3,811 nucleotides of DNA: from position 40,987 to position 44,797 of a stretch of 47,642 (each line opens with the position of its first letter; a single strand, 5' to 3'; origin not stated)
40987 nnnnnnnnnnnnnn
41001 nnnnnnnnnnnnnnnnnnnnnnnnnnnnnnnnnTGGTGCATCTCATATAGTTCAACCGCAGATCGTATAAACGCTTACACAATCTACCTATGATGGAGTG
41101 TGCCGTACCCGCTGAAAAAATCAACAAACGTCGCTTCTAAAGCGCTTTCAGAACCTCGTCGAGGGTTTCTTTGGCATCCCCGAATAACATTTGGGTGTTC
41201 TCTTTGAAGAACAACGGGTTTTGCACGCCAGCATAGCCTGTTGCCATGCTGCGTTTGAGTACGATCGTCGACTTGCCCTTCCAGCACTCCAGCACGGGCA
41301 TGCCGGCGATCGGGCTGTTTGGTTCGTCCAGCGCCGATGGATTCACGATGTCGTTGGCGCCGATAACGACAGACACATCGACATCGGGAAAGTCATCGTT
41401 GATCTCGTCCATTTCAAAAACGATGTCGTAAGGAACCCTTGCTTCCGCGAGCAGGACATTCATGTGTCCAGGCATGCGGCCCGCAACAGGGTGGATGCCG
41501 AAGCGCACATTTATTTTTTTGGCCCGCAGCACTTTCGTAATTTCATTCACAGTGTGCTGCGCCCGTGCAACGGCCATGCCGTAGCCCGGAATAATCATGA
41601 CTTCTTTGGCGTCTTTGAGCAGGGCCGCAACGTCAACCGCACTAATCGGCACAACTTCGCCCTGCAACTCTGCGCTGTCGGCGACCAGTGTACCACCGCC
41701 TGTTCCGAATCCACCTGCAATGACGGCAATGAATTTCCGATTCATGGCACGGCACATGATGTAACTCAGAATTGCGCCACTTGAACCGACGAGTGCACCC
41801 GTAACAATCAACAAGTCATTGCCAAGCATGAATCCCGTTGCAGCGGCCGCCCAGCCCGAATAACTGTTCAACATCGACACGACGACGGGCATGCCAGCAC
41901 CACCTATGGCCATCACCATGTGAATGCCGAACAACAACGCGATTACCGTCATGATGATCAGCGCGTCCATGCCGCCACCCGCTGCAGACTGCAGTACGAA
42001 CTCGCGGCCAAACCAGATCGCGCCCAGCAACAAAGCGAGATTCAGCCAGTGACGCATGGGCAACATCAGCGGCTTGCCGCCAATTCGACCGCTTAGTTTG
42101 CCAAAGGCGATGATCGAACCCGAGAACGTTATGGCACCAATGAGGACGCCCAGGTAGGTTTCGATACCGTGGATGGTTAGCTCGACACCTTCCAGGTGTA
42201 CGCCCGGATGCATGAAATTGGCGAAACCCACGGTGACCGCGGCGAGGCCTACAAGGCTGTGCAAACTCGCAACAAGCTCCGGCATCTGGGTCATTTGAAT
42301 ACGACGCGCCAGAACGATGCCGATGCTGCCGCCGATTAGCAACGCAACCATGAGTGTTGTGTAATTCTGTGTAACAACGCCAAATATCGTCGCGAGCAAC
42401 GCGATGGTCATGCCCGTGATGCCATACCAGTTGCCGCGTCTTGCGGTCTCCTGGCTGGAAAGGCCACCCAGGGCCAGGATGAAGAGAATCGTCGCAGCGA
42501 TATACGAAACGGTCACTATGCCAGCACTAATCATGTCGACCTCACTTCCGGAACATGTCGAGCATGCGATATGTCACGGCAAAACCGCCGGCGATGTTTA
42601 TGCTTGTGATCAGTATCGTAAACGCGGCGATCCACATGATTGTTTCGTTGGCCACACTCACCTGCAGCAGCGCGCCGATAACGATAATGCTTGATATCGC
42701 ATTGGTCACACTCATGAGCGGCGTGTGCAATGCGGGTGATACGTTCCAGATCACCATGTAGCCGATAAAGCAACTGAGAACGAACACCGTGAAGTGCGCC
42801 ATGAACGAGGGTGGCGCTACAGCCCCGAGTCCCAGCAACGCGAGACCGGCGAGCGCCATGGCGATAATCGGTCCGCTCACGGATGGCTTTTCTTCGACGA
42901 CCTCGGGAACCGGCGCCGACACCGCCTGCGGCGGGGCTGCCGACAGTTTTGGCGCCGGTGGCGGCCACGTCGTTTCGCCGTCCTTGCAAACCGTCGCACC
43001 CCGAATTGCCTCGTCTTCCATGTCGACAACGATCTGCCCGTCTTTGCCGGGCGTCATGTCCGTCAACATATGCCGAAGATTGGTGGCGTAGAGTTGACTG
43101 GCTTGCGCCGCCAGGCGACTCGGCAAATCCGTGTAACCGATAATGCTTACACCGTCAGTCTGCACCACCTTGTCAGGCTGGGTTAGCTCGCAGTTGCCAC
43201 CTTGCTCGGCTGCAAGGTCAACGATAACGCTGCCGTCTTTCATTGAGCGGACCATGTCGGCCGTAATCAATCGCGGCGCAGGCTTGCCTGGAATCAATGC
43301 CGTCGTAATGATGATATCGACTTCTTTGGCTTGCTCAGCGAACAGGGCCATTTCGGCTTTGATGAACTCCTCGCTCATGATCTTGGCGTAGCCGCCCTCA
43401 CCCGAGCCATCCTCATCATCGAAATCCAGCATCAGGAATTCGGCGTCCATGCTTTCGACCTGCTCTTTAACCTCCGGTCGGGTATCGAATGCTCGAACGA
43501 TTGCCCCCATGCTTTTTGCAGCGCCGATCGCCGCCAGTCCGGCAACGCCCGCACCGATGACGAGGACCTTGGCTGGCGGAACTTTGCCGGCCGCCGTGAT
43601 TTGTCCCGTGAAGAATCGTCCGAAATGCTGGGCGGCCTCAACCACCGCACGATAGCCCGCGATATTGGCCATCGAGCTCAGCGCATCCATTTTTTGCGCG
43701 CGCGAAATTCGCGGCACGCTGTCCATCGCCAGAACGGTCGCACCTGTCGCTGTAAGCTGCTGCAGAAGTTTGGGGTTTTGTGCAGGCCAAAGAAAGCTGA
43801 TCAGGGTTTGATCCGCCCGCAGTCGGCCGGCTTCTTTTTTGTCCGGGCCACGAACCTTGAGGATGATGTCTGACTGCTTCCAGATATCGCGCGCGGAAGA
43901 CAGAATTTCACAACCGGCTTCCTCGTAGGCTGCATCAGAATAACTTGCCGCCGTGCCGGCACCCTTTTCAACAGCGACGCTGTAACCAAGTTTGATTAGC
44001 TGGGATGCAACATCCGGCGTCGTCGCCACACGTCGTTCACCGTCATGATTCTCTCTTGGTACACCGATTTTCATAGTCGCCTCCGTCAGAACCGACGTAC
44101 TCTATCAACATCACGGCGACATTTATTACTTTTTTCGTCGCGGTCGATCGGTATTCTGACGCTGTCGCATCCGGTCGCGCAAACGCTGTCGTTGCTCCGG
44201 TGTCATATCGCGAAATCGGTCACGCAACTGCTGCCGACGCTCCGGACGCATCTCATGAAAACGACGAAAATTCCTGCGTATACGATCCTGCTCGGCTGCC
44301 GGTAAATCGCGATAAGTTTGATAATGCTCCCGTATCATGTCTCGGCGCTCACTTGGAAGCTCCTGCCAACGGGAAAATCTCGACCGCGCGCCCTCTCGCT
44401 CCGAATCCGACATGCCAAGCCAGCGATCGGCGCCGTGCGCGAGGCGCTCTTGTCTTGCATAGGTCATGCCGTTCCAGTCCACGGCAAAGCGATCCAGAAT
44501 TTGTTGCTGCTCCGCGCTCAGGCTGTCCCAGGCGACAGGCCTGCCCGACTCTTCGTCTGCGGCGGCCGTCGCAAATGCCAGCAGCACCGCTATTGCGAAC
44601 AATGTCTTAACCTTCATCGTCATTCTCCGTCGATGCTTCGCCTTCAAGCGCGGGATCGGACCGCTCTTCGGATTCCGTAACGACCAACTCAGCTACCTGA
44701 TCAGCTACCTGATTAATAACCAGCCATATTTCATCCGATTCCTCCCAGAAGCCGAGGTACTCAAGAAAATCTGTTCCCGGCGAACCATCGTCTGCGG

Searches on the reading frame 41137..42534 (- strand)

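Call 52: search_protein_families(library=pfam, proteins=[window:41137-42534:-], max_evalue=0.001)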
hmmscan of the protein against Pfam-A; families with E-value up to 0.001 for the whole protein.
window:41137-42534:- (465 aa): 1 family
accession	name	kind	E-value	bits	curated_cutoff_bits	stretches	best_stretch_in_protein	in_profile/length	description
PF02233.22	PNTB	-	3e-193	643.3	31.7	1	8-463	2-455/456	NAD(P) transhydrogenase beta subunit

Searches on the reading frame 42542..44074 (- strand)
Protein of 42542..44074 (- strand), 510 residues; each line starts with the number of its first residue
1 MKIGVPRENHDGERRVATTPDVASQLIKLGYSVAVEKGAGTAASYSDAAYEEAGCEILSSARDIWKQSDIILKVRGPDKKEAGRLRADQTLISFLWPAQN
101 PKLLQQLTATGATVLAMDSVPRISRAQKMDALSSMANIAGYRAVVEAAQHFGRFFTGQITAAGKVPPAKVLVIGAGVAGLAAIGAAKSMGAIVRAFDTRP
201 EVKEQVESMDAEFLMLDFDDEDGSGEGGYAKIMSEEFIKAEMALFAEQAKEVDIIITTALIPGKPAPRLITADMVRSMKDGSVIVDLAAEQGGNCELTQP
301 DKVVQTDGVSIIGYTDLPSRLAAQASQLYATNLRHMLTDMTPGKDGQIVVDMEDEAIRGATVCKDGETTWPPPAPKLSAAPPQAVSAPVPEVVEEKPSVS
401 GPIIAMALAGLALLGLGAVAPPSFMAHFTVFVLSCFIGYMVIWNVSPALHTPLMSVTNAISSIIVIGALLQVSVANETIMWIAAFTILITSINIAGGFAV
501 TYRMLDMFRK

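Call 52: search_protein_families(library=pfam, proteins=[window:42542-44074:-], max_evalue=0.001)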
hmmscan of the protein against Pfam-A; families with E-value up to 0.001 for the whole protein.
window:42542-44074:- (510 aa): 4 families
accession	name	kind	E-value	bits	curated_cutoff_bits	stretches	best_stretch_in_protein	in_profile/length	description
PF01262.27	AlaDh_PNT_C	-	2.2e-71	240.1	23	1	143-370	1-213/214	Alanine dehydrogenase/PNT, C-terminal domain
PF05222.21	AlaDh_PNT_N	-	4.7e-51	173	30.4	1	4-139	1-136/136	Alanine dehydrogenase/PNT, N-terminal domain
PF12769.12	PNTB_4TM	-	1.2e-32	112.7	26.2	1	427-510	1-85/85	4TM region of pyridine nucleotide transhydrogenase, mitoch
PF02826.25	2-Hacid_dh_C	-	0.0001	22.1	25.1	0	157-214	26-83/178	D-isomer specific 2-hydroxyacid dehydrogenase, NAD binding domain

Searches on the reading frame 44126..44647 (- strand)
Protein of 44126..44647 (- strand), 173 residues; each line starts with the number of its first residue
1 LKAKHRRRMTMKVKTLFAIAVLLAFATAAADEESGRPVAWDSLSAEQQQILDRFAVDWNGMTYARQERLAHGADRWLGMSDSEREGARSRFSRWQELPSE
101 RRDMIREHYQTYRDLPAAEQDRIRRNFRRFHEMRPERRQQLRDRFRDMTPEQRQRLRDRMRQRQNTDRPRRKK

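Call 52: search_protein_families(library=pfam, proteins=[window:44126-44647:-], max_evalue=0.001)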
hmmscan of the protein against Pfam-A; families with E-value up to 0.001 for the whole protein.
window:44126-44647:- (173 aa): 1 family
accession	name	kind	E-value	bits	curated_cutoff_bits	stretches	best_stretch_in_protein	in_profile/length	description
PF11304.13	DUF3106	-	1.9e-27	96.2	24.3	1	40-142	1-103/104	Protein of unknown function (DUF3106)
